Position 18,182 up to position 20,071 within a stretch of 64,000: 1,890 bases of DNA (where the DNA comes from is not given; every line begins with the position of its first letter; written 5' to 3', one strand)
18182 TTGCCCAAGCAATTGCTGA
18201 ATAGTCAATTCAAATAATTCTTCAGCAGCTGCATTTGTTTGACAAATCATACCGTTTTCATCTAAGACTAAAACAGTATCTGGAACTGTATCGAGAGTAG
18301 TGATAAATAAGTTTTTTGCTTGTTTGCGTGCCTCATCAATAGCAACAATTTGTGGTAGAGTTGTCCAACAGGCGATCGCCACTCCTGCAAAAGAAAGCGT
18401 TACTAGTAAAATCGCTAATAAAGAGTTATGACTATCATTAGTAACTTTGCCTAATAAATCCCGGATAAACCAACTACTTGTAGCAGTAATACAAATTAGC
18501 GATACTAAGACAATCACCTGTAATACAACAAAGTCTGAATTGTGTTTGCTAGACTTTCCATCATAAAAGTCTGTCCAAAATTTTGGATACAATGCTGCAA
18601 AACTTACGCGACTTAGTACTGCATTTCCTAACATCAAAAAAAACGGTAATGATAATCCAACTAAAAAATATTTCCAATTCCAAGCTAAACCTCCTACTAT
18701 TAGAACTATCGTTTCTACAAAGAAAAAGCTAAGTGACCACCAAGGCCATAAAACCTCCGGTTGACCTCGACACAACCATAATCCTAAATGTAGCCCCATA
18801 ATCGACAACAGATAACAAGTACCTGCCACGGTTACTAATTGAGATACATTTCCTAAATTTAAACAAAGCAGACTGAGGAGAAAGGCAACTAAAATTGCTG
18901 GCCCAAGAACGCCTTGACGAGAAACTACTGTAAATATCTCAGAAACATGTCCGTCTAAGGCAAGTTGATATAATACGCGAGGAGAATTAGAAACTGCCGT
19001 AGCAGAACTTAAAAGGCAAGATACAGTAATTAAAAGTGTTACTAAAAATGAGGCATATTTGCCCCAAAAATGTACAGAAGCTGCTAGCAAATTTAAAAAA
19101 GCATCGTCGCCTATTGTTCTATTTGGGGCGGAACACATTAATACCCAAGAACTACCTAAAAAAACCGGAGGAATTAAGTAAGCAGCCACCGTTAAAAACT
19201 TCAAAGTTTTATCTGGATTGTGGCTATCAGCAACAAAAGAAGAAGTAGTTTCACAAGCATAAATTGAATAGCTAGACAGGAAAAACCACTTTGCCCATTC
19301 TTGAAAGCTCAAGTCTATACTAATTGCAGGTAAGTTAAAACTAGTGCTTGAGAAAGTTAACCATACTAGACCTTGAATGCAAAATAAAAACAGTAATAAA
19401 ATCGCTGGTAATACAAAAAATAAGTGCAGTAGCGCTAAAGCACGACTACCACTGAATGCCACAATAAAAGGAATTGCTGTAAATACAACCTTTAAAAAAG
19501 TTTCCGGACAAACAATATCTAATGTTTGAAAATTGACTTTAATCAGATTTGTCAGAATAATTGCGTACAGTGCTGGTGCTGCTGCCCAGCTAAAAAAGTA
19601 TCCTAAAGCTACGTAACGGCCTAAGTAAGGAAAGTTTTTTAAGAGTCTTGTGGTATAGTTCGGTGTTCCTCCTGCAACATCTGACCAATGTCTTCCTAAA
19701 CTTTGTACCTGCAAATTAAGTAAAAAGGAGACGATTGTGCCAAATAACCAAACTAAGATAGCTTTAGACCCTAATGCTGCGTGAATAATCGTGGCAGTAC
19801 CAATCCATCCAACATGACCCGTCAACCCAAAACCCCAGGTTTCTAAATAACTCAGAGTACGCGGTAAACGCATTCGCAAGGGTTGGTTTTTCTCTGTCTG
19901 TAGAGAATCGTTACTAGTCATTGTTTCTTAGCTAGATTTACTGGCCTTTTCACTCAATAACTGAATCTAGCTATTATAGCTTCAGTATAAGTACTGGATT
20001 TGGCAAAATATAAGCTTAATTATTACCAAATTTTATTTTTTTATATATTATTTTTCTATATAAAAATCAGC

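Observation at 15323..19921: Histidine decarboxylase convergent with an APC-transporter-like / PAS / GGDEF / EAL fusion: possible amine-sensing c-di-GMP 'transceptor'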

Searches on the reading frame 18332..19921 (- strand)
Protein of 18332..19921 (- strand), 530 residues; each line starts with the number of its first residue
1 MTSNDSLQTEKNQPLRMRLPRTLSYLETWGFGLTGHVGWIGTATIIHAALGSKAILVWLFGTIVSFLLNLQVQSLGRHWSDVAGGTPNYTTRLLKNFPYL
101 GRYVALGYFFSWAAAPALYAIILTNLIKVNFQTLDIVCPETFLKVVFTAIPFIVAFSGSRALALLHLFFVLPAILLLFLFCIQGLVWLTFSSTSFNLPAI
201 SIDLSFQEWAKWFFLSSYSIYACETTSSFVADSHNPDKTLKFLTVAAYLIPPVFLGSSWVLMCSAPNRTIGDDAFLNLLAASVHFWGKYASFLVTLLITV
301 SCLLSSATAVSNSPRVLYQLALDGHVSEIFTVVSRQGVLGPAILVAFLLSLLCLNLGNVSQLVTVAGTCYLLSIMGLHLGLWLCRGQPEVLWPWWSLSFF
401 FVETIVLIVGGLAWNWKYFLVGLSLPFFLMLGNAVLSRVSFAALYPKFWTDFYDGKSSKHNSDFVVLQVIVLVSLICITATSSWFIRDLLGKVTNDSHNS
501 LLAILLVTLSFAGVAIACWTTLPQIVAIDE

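Call 5: find_homologous_proteins(query=window:18332-19921:-, max_evalue=0.001)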
Query window:18332-19921:- (530 aa): 231 proteins with E <= 0.001 among 8000 candidates; the best 120 are listed.
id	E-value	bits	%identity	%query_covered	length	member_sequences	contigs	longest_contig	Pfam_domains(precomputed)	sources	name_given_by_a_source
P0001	5.4e-259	879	77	100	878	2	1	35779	PF13426.14,PF08448.17,PF00989.32,PF00324.28,PF00990.27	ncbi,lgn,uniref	ncbi:diguanylate cyclase domain-containing protein [Nostoc sp.]|uniref:diguanylate cyclase domain-co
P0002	3.7e-231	787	78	88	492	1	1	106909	PF00324.28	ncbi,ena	-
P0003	6.9e-205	700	63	98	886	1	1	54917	PF13426.14,PF13188.14,PF08448.17,PF02518.32,PF00512.32,PF00989.32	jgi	jgi:PAS domain S-box-containing protein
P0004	8.2e-205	700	63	98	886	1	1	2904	PF13426.14,PF13188.14,PF08448.17,PF02518.32,PF00512.32,PF00989.32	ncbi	-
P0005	1.1e-204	700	62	98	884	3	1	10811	PF13426.14,PF13188.14,PF08448.17,PF02518.32,PF00512.32,PF00989.32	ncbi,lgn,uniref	ncbi:MAG: ATP-binding protein [Nostoc sp.]|uniref:ATP-binding protein n=1 Tax=Nostoc sp. TaxID=1180 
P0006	1.2e-204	699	63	98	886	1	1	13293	PF13188.14,PF08448.17,PF02518.32,PF00512.32,PF00989.32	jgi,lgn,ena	jgi:PAS domain S-box-containing protein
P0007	4.1e-203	694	63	98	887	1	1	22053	PF13426.14,PF13188.14,PF08448.17,PF02518.32,PF00512.32,PF00989.32,PF00324.28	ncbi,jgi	jgi:PAS domain S-box-containing protein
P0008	7.7e-203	693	62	98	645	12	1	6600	PF13188.14,PF08448.17,PF00989.32,PF00324.28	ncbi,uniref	ncbi:PAS domain S-box protein, partial [Chlorogloea sp. CCALA 695]|uniref:PAS domain S-box protein n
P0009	4.1e-202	691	62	98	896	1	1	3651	PF13426.14,PF13188.14,PF08448.17,PF02518.32,PF00512.32,PF00989.32,PF00324.28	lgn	-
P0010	1.8e-201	689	62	98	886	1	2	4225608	PF13426.14,PF13188.14,PF08448.17,PF02518.32,PF00512.32,PF00989.32,PF00324.28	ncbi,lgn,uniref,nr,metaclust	ncbi:ATP-binding protein [Synechocystis sp. PCC 7509]|uniref:ATP-binding protein n=1 Tax=Synechocyst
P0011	2.4e-196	672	60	98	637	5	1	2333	PF13426.14,PF13188.14,PF08448.17,PF00989.32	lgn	-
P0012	3.4e-196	671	63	97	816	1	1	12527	PF13426.14,PF08448.17,PF00512.32,PF00989.32,PF00324.28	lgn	-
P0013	1.5e-188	646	59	98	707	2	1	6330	PF13426.14,PF13188.14,PF08448.17,PF00989.32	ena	-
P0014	4.2e-187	641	59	98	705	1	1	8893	PF08448.17,PF00989.32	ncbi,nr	ncbi:MAG: amino acid permease, partial [Chroococcidiopsidaceae cyanobacterium CP_BM_RX_35]|nr:amino 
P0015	4.3e-187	641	84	67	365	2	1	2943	PF13520.13,PF00324.28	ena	-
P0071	6.1e-157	542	51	98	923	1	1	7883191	PF13188.14,PF08448.17,PF02518.32,PF00512.32,PF00989.32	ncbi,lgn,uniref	ncbi:ATP-binding protein [Nostoc sp. C117]|uniref:ATP-binding protein n=1 Tax=Nostoc sp. C117 TaxID=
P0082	2.2e-155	537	50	98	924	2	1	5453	PF00324.28,PF07228.18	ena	-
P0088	5.3e-154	532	51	97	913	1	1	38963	PF00324.28,PF07228.18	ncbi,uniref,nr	ncbi:SpoIIE family protein phosphatase [Limnofasciculus baicalensis]|uniref:SpoIIE family protein ph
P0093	1.1e-152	528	51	97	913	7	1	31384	PF00324.28,PF07228.18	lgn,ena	-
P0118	5.9e-146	506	48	97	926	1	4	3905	PF13426.14,PF00989.32,PF07228.18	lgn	-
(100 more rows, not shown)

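Call 8: find_encoding_contigs(protein=P0001, flank=10000, max_places=4)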
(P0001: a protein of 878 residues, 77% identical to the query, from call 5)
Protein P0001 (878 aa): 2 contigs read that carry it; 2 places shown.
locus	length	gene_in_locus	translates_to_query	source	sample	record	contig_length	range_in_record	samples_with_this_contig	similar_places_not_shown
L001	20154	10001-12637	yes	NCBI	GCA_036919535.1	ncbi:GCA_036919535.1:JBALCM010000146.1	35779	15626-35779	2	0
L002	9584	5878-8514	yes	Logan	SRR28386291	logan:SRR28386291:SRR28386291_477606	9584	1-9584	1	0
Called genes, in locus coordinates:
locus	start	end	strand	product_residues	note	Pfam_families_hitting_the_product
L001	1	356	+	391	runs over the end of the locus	-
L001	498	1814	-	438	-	PF00239:Resolvase, PF07508:Recombinase, PF13408:Zn_ribbon_recom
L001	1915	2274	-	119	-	PF00903:Glyoxalase, PF12681:Glyoxalase_2 (weak), PF13669:Glyoxalase_4, PF22677:Ble-like_N (weak)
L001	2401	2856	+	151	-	-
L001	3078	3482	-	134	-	PF04828:GFA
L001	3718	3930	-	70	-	-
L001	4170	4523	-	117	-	PF13424:TPR_12 (faint)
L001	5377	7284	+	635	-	PF00989:PAS (weak), PF13426:PAS_9, PF13185:GAF_2, PF00989:PAS, PF08448:PAS_4, PF13426:PAS_9, PF08447:PAS_3, PF00211:Guanylate_cyc, +2 more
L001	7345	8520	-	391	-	PF01916:DS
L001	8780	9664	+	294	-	PF01656:CbiA, PF06564:CBP_BcsQ (faint), PF09140:MipZ (weak), PF10609:ParA, PF13614:AAA_31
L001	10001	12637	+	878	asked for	PF00324:AA_permease, PF00989:PAS, PF08448:PAS_4 (faint), PF13426:PAS_9 (faint), PF00990:GGDEF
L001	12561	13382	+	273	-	PF00563:EAL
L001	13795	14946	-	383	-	PF00282:Pyridoxal_deC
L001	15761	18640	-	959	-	PF00133:tRNA-synt_1, PF09334:tRNA-synt_1g, PF13603:tRNA-synt_1_2 (faint), PF08264:Anticodon_1, PF06827:zf-FPG_IleRS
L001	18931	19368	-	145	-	-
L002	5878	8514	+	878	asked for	PF00324:AA_permease, PF00989:PAS, PF08448:PAS_4 (faint), PF13426:PAS_9 (faint), PF00990:GGDEF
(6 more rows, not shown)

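Call 15: find_encoding_contigs(protein=P0010, flank=10000, max_places=2)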
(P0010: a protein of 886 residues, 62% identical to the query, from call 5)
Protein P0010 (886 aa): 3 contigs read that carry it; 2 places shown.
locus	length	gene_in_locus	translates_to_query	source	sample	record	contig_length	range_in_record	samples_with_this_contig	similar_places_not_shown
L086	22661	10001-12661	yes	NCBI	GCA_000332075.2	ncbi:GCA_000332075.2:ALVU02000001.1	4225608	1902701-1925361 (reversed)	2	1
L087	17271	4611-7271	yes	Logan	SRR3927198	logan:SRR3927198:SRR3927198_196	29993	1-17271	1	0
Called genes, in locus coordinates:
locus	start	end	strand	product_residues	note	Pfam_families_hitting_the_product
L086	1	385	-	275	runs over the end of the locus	PF00149:Metallophos, PF12850:Metallophos_2 (weak)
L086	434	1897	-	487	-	PF01134:GIDA (weak), PF07992:Pyr_redox_2, PF13738:Pyr_redox_3, PF00070:Pyr_redox, PF02852:Pyr_redox_dim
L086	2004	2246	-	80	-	PF07282:Cas12f1-like_TNB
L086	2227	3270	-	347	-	PF12323:HTH_OrfB_IS605 (weak), PF01385:OrfB_IS605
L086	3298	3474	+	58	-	-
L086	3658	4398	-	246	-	PF00149:Metallophos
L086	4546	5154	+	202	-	PF06175:MiaE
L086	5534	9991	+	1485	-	PF00501:AMP-binding, PF08241:Methyltransf_11, PF08242:Methyltransf_12, PF13489:Methyltransf_23, PF13649:Methyltransf_25, PF13847:Methyltransf_31, PF00550:PP-binding, PF01370:Epimerase, +5 more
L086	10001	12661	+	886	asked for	PF00324:AA_permease (weak), PF00989:PAS (weak), PF08448:PAS_4 (faint), PF13188:PAS_8 (faint), PF13426:PAS_9 (weak), PF00512:HisKA, PF02518:HATPase_c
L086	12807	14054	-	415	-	PF00370:FGGY_N, PF02782:FGGY_C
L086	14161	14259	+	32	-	PF07465:PsaM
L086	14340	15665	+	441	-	PF01979:Amidohydro_1, PF07969:Amidohydro_3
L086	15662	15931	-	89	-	PF10047:DUF2281 (weak)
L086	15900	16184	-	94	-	-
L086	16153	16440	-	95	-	PF04365:BrnT_toxin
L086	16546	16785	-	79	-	-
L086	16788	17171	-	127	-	-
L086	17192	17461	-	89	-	PF24732:ParE_like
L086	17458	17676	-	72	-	-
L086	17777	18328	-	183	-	-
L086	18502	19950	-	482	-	PF00860:Xan_ur_permease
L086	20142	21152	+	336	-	PF03631:Virul_fac_BrkB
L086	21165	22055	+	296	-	PF01007:IRK (weak), PF00520:Ion_trans (faint), PF07885:Ion_trans_2, PF17655:IRK_C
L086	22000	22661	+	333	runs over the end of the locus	PF02558:ApbA, PF08546:ApbA_C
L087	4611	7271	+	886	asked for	PF00324:AA_permease (weak), PF00989:PAS (weak), PF08448:PAS_4 (faint), PF13188:PAS_8 (faint), PF13426:PAS_9 (weak), PF00512:HisKA, PF02518:HATPase_c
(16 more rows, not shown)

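Call 22: search_solved_structures(query=window:18332-19921:-, max_evalue=1, show_alignments=1)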
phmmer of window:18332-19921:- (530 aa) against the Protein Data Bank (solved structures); distinct sequences matched with E-value up to 1: 0.

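Call 29: search_solved_structures(query=A2, max_evalue=1, show_alignments=1)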
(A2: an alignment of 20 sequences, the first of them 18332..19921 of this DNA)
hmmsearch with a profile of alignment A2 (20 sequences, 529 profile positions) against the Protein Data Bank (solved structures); distinct sequences matched with E-value up to 1: 2.
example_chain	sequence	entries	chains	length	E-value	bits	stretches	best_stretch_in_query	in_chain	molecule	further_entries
9eyd_A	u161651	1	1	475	0.0091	18.3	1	59-358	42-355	Lysine-specific permease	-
8iuf_7A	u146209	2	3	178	0.25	13.6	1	357-415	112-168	COX7a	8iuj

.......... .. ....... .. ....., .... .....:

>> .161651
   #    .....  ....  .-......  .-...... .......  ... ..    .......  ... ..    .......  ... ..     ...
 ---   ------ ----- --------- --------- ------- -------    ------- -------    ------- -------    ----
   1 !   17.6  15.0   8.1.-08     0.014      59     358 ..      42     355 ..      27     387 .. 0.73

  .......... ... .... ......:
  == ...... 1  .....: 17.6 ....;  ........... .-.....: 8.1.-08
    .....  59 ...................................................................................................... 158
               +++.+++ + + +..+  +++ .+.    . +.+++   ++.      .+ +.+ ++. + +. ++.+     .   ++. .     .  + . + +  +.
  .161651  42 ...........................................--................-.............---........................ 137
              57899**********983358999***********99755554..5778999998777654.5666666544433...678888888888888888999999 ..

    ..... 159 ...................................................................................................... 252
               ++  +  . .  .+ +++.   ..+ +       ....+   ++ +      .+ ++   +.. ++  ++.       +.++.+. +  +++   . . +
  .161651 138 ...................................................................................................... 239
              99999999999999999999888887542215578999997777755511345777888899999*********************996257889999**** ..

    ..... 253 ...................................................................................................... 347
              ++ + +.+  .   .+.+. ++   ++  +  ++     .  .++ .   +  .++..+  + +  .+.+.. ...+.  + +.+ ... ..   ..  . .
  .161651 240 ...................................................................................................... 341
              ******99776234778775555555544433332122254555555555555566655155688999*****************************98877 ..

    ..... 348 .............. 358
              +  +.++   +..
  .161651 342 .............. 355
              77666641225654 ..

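Call 34: search_protein_families(library=ncbifam, proteins=[window:18332-19921:-], max_evalue=0.01)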
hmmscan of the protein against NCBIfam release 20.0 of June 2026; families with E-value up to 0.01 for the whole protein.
window:18332-19921:- (530 aa): 1 family
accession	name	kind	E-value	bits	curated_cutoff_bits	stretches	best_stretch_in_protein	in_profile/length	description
NF053774.1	TmaoPremMsil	equivalog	4.5e-08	32.2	690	1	213-399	229-422/520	trimethylamine N-oxide permease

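Call 37: predict_structure(alignment_id=A2)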
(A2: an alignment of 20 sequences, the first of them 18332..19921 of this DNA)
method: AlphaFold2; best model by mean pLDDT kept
length: 530 residues; sequences in the alignment: 20
mean_pLDDT: 83.4   pTM: 0.84
mean pLDDT of the five models: 83.4, 81.6, 81.2, 79.8, 77.8
residues with pLDDT >= 90: 251; 70-90: 176; 50-70: 84; < 50: 19
segments of 3 or more residues with pLDDT < 50: 1-14
pLDDT, mean of each block of 10 residues (from residue 1): 33 56 82 87 85 89 96 96 94 96 97 93 86 80 91 84 82 89 88 61 86 92 92 92 94 92 68 79 86 87 91 94 93 85 95 87 93 97 96 96 96 93 95 88 87 67 58 65 60 58 69 69 55
secondary structure, 60 per line:
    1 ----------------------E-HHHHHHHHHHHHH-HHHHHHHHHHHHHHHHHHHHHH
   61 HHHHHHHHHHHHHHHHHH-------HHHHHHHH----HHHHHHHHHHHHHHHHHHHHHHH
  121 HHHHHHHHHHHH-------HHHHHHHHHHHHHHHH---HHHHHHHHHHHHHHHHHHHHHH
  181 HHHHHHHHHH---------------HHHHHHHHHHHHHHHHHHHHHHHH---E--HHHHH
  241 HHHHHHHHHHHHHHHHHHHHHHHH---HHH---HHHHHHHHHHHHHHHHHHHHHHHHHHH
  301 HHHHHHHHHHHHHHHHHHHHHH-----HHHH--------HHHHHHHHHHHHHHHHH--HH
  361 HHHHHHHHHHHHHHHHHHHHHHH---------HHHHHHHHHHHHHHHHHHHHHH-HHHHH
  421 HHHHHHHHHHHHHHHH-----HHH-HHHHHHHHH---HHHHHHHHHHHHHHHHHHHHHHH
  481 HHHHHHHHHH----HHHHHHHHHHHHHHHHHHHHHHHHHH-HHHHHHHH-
elements in order: H25-37 H39-78 H86-93 H98-132 H140-155 H159-190 H206-229 H236-264 H274-322 H328-331 H340-356 H359-383 H393-414 H416-436 H446-454 H458-490 H495-520 H522-529

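Call 41: fold_search(model_id=the predicted structure, library=pdb)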
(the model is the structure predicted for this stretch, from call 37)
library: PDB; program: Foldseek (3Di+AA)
matches with E <= 10: 523; with E <= 0.001: 154
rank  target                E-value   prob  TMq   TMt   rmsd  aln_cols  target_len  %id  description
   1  8kdg_B                5.2e-09  1.00  0.60  0.69   9.0       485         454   15  Structure of LAT1-CD98hc-Fab170 in complex with BCH, consensus map (released 2025-02-12)
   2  8xxi                  5.4e-09  1.00  0.64  0.72   4.4       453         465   15  Structure of y+LAT1 bound with Leu (released 2025-01-22)
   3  8wns_B                3.3e-08  1.00  0.58  0.66   5.7       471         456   16  Cryo EM map of SLC7A10 in the apo state (released 2024-05-15)
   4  5j4n_B                3.9e-08  1.00  0.61  0.73   4.9       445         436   15  Crystal structure of the L-arginine/agmatine antiporter AdiC in complex with agmatine at 2.6 Angstroem resolution (released 2016-08-31)
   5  8kdd_B                4.2e-08  1.00  0.60  0.69   5.3       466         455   14  Structure of LAT1-CD98hc-Fab170 in complex with JPH203, consensus map (released 2025-02-12)
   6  7smp_B                4.2e-08  1.00  0.60  0.39  13.1       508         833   14  CryoEM structure of NKCC1 Bu-I (released 2022-09-28)
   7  3gia                  5.4e-08  1.00  0.61  0.73   5.2       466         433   14  Crystal Structure of ApcT Transporter (released 2009-08-18)
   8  3gi8_C                5.6e-08  1.00  0.62  0.73   5.1       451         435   16  Crystal Structure of ApcT K158A Transporter Bound to 7F11 Monoclonal Fab Fragment (released 2009-08-18)
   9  7smp_A                5.8e-08  1.00  0.59  0.39  12.5       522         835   12  CryoEM structure of NKCC1 Bu-I (released 2022-09-28)
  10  9ky5_A                6.9e-08  1.00  0.63  0.71   4.9       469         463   16  Structure of y+LAT2 bound with Arg (released 2025-04-23)
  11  9c0h_A                7.1e-08  1.00  0.59  0.38  12.7       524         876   13  Phosphorylated human NKCC1 in complex with bumetanide (released 2025-02-12)
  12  8xyj                  7.7e-08  1.00  0.66  0.75   4.3       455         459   14  Structure of y+LAT1 bound with Lys (released 2025-01-22)
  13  8wnt_B                7.7e-08  1.00  0.64  0.72   5.3       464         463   15  Cryo EM map of SLC7A10 with L-Alanine substrate (released 2024-05-15)
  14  7dsk_B                7.7e-08  1.00  0.61  0.68   5.2       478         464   15  Overall structure of the LAT1-4F2hc bound with JX-075 (released 2021-03-10)
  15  9c0e_A                8.4e-08  1.00  0.58  0.36  13.2       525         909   13  Phosphorylated human NKCC1_K289NA492E in complex with furosemide (released 2025-02-12)
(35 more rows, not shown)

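Call 47: find_related_loci(query=A2, collection=metagenome_contigs, flank=8000)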
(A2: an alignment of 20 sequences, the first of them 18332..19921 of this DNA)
Query A2 (530 aa) in metagenome_contigs; peptide patterns used: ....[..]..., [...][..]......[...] (x = any residue, [..] = any of these).
535 stretches matched a pattern; 148 encode a relative of the query (tblastn E <= 1e-3); the best 80 are kept; 80 distinct loci.
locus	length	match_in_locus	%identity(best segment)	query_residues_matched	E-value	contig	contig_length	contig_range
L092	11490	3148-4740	91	1-530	0e+0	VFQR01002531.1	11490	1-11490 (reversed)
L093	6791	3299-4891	89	1-530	0e+0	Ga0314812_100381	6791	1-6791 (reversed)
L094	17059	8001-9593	88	1-530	0e+0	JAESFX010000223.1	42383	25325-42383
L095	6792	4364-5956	81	1-530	0e+0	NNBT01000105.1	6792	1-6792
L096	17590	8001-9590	79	1-530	0e+0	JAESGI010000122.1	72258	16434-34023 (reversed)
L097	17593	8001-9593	81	1-530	0e+0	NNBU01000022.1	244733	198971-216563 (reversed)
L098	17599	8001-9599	77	1-530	0e+0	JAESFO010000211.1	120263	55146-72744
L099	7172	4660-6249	77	1-530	0e+0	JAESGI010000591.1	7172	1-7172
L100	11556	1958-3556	76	1-530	0e+0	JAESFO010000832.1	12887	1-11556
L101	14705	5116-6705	77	1-530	0e+0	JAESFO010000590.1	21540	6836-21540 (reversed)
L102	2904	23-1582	63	12-530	0e+0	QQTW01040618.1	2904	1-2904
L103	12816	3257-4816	63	10-529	0e+0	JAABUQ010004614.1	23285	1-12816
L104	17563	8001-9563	62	10-530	0e+0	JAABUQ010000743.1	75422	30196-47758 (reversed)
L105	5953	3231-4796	62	7-530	0e+0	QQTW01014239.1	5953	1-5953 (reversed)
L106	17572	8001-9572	61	4-530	0e+0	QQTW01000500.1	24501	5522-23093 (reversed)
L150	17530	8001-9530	51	18-526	1e-158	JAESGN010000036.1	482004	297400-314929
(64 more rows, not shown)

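Call 57: search_protein_families(library=pfam, proteins=[L150:10918-11985:-, L086:5534-9991:+], max_evalue=0.001)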
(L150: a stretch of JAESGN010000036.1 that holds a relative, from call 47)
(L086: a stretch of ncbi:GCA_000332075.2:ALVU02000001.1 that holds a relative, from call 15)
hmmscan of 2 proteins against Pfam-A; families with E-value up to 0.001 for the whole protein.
L150:10918-11985:- (356 aa): 1 family
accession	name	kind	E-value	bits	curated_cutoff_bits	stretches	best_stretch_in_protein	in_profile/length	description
PF00282.25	Pyridoxal_deC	-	3.8e-16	59.3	27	1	101-251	147-301/375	Pyridoxal-dependent decarboxylase conserved domain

L086:5534-9991:+ (1485 aa): 15 families
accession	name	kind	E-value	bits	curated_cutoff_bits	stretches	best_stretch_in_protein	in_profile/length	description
PF00501.34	AMP-binding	-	6.3e-84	282.4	29.9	1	58-408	1-384/384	AMP-binding enzyme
PF07993.18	NAD_binding_4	-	3.9e-69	233.1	20.1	1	1113-1351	1-258/258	Male sterility protein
PF08242.18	Methyltransf_12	-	2.4e-17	63.9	30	1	582-683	1-98/98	Methyltransferase domain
PF00550.31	PP-binding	-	2e-13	50.8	20.8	1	1002-1064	2-66/67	Phosphopantetheine attachment site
PF13193.12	AMP-binding_C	-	5.3e-13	50.1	24.5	1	466-517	1-49/76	AMP-binding enzyme C-terminal domain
PF01370.27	Epimerase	-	1.3e-12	48.1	20.9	1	1111-1338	1-202/240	NAD dependent epimerase/dehydratase family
PF13847.12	Methyltransf_31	-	4e-11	43.2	27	1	579-699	5-124/145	Methyltransferase domain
PF08241.18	Methyltransf_11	-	8.1e-11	42.9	21.2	1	582-685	1-95/95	Methyltransferase domain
PF13489.12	Methyltransf_23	-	8.2e-11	42.3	27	1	561-692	4-124/164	Methyltransferase domain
PF13649.12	Methyltransf_25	-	2.7e-10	41.2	27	1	581-681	1-97/97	Methyltransferase domain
PF01073.25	3Beta_HSD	-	1.9e-07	30.8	22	1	1113-1292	2-163/280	3-beta hydroxysteroid dehydrogenase/isomerase family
PF05401.17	NodS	-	1e-06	29.2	24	1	580-690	46-149/201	Nodulation protein S (NodS)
PF02719.21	Polysacc_synt_2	-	1e-05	25.3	20.2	1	1111-1244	1-128/293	Polysaccharide biosynthesis protein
PF16363.11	GDP_Man_Dehyd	-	6.4e-05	23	27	1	1113-1301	2-180/332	GDP-mannose 4,6 dehydratase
PF05175.20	MTS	-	0.00034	20.7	23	1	577-696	31-149/170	Methyltransferase small domain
